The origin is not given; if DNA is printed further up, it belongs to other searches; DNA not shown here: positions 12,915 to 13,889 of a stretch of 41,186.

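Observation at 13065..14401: Translationally coupled pair: membrane zinc-ribbon sensor-like protein + cytoplasmic TerB-like/BRCT protein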

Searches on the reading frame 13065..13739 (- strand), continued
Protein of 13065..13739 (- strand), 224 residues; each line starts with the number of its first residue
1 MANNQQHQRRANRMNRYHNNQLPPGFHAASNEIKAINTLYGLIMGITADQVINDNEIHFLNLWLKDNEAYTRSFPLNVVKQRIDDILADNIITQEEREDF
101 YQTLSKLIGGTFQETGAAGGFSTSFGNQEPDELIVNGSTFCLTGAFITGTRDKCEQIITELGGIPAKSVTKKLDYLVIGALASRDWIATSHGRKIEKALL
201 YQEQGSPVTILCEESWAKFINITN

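Call 45: search_solved_structures(query=A3, max_evalue=10, show_alignments=0)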
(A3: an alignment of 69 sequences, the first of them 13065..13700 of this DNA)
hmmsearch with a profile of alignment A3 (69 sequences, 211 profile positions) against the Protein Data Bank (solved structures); distinct sequences matched with E-value up to 10: 26.
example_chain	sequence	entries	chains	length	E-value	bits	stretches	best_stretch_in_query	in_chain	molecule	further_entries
2ebu_A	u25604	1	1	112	2.3e-06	30.4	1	121-185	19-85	Replication factor C subunit 1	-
2k6g_A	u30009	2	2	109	3.7e-06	29.7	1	125-185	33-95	Replication factor C subunit 1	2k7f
1l7b_A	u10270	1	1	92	2.4e-05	27.1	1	125-170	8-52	DNA LIGASE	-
4bmc_A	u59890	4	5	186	0.0001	25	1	131-176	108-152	S-M CHECKPOINT CONTROL PROTEIN RAD4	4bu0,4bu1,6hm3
6hm4_A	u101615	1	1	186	0.0001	25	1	131-176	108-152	S-M checkpoint control protein rad4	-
1dgs_A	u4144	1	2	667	0.00013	24.7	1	125-170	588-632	DNA LIGASE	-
9vse_A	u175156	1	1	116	0.00076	22.2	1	119-170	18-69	DNA ligase A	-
9hu3_B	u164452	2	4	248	0.00082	22.1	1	119-171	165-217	DNA ligase subunit B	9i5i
6hm5_A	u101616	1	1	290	0.0074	18.9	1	140-178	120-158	DNA topoisomerase II binding protein 1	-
2owo_A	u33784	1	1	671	0.0081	18.8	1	124-172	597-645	DNA ligase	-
5tt5_A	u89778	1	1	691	0.0088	18.7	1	124-172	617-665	DNA ligase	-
25qb_A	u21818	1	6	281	0.023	17.3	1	140-179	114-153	DNA topoisomerase 2-binding protein 1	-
2xnh_A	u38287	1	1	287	0.025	17.2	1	140-179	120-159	DNA TOPOISOMERASE 2-BINDING PROTEIN 1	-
2xnk_A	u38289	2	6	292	0.026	17.1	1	140-179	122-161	DNA TOPOISOMERASE 2-BINDING PROTEIN 1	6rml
3olc_X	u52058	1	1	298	0.028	17.1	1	140-179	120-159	DNA topoisomerase 2-binding protein 1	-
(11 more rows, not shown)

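Call 46: find_related_loci(query=A1, collection=viral_contigs, flank=4000)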
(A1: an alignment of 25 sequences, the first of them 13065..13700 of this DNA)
Query A1 (211 aa) in viral_contigs; peptide patterns used: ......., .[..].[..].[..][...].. (x = any residue, [..] = any of these).
217 stretches matched a pattern; 160 encode a relative of the query (tblastn E <= 1e-3); the best 80 are kept; 80 distinct loci.
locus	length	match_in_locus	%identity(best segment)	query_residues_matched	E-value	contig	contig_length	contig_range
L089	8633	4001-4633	100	1-211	1e-143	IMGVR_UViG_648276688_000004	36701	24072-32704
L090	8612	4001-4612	55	6-209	9e-74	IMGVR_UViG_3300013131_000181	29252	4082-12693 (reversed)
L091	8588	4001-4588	44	12-207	5e-53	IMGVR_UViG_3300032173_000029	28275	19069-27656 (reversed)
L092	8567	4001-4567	45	21-207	5e-51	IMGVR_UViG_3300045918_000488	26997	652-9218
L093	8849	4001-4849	42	11-206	8e-46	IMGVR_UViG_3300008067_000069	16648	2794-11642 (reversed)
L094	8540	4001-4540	43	21-200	5e-44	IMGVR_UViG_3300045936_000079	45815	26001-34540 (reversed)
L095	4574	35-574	43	21-200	6e-44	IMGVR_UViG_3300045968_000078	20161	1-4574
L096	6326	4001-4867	42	5-207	9e-44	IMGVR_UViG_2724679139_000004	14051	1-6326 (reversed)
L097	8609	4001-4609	41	1-203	7e-44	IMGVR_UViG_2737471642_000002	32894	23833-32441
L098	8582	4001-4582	38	11-206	3e-43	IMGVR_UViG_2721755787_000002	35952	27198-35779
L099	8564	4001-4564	40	18-204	1e-42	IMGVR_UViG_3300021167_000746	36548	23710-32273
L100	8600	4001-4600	38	5-204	2e-41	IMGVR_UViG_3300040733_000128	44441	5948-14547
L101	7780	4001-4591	38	6-208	2e-40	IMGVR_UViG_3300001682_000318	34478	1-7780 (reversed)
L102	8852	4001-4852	40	11-206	3e-40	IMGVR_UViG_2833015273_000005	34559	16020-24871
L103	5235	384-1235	38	13-207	2e-40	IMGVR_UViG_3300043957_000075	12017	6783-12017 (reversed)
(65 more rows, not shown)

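Call 52: search_protein_families(library=pfam, alignment_id=A4, max_evalue=0.001)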
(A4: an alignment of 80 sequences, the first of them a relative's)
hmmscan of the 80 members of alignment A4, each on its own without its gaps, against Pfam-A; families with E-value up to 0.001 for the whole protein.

A. member 1, L001:3986-4672:+ (229 aa): 2 families
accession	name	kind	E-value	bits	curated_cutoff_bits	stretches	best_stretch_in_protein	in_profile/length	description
PF07022.19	Phage_CI_repr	-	2.6e-22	79.4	22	1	30-94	1-65/65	Bacteriophage CI repressor helix-turn-helix domain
PF16452.10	Phage_CI_C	-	1.8e-12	47.8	27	1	127-223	7-100/101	Bacteriophage CI repressor C-terminal domain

B. families by the number of members that match (of 80 scanned): 47 families (the first 25 are shown)
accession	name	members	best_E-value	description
PF01381.28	HTH_3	7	6.7e-16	Helix-turn-helix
PF07022.19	Phage_CI_repr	4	2.3e-49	Bacteriophage CI repressor helix-turn-helix domain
PF00717.28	Peptidase_S24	4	5.4e-29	Peptidase S24-like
PF00593.30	TonB_dep_Rec_b-barrel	3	1.9e-13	TonB dependent receptor-like, beta-barrel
PF13560.12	HTH_31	3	6.5e-11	Helix-turn-helix domain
PF07715.20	Plug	3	3.5e-08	TonB-dependent Receptor Plug Domain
PF00520.37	Ion_trans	2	1.1e-37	Ion transport protein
PF13476.12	AAA_23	2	2.2e-26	AAA domain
PF07885.22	Ion_trans_2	2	2.4e-17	Ion channel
PF16452.10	Phage_CI_C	2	4.9e-16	Bacteriophage CI repressor C-terminal domain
PF12844.13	HTH_19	2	4.3e-09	Helix-turn-helix domain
PF13443.12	HTH_26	2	1.3e-07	Cro/C1-type HTH DNA-binding domain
PF13384.12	HTH_23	2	0.00026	Homeodomain-like domain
PF04381.17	RdgC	1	1.1e-110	Putative exonuclease, RdgC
PF00496.27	SBP_bac_5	1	5.5e-46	Bacterial extracellular solute-binding proteins, family 5 Middle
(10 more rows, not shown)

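Call 53: search_protein_families(library=pfam, alignment_id=A5, max_evalue=0.001)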
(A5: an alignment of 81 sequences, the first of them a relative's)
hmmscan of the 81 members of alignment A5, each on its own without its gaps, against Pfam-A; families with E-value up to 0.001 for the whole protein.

A. member 1, L001:5582-6016:+ (145 aa): 0 families

B. families by the number of members that match (of 81 scanned): 62 families (the first 25 are shown)
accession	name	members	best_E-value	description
PF00717.28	Peptidase_S24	12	1.5e-28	Peptidase S24-like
PF01381.28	HTH_3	12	2.3e-16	Helix-turn-helix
PF12844.13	HTH_19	12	2.3e-14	Helix-turn-helix domain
PF13560.12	HTH_31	12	1.4e-12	Helix-turn-helix domain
PF14108.11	ABA4-like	8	1.1e-40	ABA DEFICIENT 4-like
PF13413.12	HTH_25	7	4.5e-06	Helix-turn-helix domain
PF00589.27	Phage_integrase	5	5.4e-25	Phage integrase family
PF13384.12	HTH_23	5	4.2e-05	Homeodomain-like domain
PF01145.31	Band_7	4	1.8e-37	SPFH domain / Band 7 family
PF13443.12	HTH_26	4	1e-08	Cro/C1-type HTH DNA-binding domain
PF24624.1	Int_N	3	4.4e-33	Phage integrase, N-terminal domain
PF12697.13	Abhydrolase_6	3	4.5e-16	Alpha/beta hydrolase family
PF13376.11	OmdA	3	1.2e-14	Bacteriocin-protection, YdeI or OmpD-Associated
PF00561.26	Abhydrolase_1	3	7.9e-11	alpha/beta hydrolase fold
PF12146.15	Hydrolase_4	3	6.7e-08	Serine aminopeptidase, S33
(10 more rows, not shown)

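Call 54: search_solved_structures(query=A3, max_evalue=0.001, show_alignments=4)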
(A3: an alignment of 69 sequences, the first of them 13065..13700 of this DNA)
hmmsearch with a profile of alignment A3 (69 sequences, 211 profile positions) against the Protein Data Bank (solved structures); distinct sequences matched with E-value up to 0.001: 8.
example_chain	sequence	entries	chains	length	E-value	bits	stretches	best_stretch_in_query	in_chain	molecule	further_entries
2ebu_A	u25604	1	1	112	2.3e-06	30.4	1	121-185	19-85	Replication factor C subunit 1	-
2k6g_A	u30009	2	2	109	3.7e-06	29.7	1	125-185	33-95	Replication factor C subunit 1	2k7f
1l7b_A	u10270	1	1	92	2.4e-05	27.1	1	125-170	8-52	DNA LIGASE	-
4bmc_A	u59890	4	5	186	0.0001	25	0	131-176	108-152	S-M CHECKPOINT CONTROL PROTEIN RAD4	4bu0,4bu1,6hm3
6hm4_A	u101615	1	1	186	0.0001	25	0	131-176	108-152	S-M checkpoint control protein rad4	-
1dgs_A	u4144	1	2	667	0.00013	24.7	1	125-170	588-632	DNA LIGASE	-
9vse_A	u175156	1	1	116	0.00076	22.2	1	119-170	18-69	DNA ligase A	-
9hu3_B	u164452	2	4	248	0.00082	22.1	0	119-171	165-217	DNA ligase subunit B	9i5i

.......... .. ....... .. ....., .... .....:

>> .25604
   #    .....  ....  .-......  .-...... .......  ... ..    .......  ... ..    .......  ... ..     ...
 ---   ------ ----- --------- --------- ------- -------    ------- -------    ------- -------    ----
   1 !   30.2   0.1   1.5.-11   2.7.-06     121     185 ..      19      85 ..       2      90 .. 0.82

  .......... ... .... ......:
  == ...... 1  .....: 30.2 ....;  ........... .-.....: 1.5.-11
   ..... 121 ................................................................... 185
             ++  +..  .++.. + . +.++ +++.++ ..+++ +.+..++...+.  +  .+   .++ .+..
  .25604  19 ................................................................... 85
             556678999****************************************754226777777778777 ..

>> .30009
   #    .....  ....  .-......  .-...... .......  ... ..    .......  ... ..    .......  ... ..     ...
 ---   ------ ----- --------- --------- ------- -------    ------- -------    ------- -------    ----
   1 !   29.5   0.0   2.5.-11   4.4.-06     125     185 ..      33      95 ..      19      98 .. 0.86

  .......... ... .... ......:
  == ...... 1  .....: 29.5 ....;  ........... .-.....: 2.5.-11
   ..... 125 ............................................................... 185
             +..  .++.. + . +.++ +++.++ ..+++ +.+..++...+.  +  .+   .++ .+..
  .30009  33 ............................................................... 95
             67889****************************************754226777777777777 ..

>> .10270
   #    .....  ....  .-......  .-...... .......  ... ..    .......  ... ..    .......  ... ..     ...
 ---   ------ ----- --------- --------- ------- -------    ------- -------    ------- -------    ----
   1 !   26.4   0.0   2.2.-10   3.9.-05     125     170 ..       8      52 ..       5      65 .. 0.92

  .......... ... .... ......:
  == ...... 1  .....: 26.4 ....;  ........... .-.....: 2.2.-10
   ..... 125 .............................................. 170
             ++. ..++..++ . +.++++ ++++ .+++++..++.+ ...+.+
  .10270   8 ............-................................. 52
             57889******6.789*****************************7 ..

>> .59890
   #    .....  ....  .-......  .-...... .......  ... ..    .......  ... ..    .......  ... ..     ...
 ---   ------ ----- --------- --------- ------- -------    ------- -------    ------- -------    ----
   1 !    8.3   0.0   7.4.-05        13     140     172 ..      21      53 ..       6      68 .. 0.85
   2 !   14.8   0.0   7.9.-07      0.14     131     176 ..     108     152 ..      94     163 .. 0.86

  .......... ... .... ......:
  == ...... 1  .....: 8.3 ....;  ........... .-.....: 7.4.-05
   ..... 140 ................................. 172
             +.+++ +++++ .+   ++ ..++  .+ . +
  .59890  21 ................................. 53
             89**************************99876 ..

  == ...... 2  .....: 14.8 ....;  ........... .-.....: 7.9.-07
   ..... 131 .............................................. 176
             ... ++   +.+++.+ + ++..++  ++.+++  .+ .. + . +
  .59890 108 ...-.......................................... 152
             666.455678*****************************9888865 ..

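Call 59: search_protein_families(library=phrogs, proteins=[window:13065-13700:-], max_evalue=0.01)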
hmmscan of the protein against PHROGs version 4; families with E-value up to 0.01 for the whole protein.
window:13065-13700:- (211 aa): 5 families
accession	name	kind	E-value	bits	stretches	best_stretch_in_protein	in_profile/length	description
phrog_3989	-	unknown function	1.8e-62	212.3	1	12-207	97-292/296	-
phrog_2561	-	DNA, RNA and nucleotide metabolism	1.7e-06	29.4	1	37-208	14-161/167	DNA ligase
phrog_3869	-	DNA, RNA and nucleotide metabolism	7e-05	22.5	1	115-167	574-626/656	NAD-dependent DNA ligase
phrog_6499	-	transcription regulation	0.00027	21.4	0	64-94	108-138/157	transcriptional regulator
phrog_3498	-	DNA, RNA and nucleotide metabolism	0.00043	21.2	1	121-166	177-223/256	NAD-dependent DNA ligase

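Call 60: search_protein_families(library=ncbifam, proteins=[window:13065-13700:-], max_evalue=0.01)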
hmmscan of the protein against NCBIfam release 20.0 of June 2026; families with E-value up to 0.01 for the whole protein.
window:13065-13700:- (211 aa): 5 families
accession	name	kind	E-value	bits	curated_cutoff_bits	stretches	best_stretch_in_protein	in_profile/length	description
TIGR00575.1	dnlj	equivalog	1.2e-08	33.8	444.45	1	77-171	545-634/652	NAD-dependent DNA ligase LigA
NF004844.0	PRK06195.1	equivalog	2.2e-07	30.6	373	1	124-207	223-306/309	DNA polymerase III subunit epsilon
NF005932.1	PRK07956.1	equivalog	1.7e-06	26.8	369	1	112-169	583-640/664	NAD-dependent DNA ligase LigA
NF010930.0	PRK14350.1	equivalog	6.3e-05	21.5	652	1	117-169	589-641/669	NAD-dependent DNA ligase LigA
NF010931.0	PRK14351.1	equivalog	0.00088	17.9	1051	1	122-167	610-655/692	NAD-dependent DNA ligase LigA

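Call 66: find_related_loci(query=A1, collection=metagenome_contigs, flank=3000)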
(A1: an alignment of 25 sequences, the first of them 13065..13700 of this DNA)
Query A1 (211 aa) in metagenome_contigs; peptide patterns used: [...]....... (x = any residue, [..] = any of these).
289 stretches matched a pattern; 152 encode a relative of the query (tblastn E <= 1e-3); the best 80 are kept; 80 distinct loci.
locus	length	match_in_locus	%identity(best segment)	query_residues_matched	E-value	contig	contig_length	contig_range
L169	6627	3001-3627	79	3-210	3e-113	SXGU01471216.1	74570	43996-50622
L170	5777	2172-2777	73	6-207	9e-104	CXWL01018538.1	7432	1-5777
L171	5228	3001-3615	60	5-209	7e-84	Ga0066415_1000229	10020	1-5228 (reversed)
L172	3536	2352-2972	58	1-207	6e-82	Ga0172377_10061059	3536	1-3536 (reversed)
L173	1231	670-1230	61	6-192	8e-83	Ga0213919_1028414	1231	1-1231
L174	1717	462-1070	55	5-207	2e-79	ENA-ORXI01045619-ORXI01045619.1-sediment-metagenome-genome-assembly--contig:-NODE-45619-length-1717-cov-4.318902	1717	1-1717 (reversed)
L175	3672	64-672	53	5-207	2e-73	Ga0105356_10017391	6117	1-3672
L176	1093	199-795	53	9-207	4e-75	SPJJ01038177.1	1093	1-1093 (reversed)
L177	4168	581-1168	58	12-207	5e-70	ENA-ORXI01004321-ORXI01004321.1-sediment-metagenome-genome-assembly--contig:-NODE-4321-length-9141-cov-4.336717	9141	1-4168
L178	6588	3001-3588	57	12-207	2e-69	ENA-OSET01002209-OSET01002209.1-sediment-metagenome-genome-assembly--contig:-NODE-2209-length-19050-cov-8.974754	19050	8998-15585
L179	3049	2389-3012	50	1-207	1e-67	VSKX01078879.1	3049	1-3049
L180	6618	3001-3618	47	6-211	9e-61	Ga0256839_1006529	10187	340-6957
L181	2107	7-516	52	39-208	1e-59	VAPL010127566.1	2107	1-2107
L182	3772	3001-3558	49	18-203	3e-58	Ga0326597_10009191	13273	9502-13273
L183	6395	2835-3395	48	21-207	2e-58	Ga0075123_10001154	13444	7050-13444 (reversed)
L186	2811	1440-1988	50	21-203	1e-56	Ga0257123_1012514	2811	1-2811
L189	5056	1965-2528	46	21-208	3e-56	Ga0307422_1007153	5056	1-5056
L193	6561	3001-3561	45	21-207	4e-54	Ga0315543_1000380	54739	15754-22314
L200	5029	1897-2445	43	21-203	5e-51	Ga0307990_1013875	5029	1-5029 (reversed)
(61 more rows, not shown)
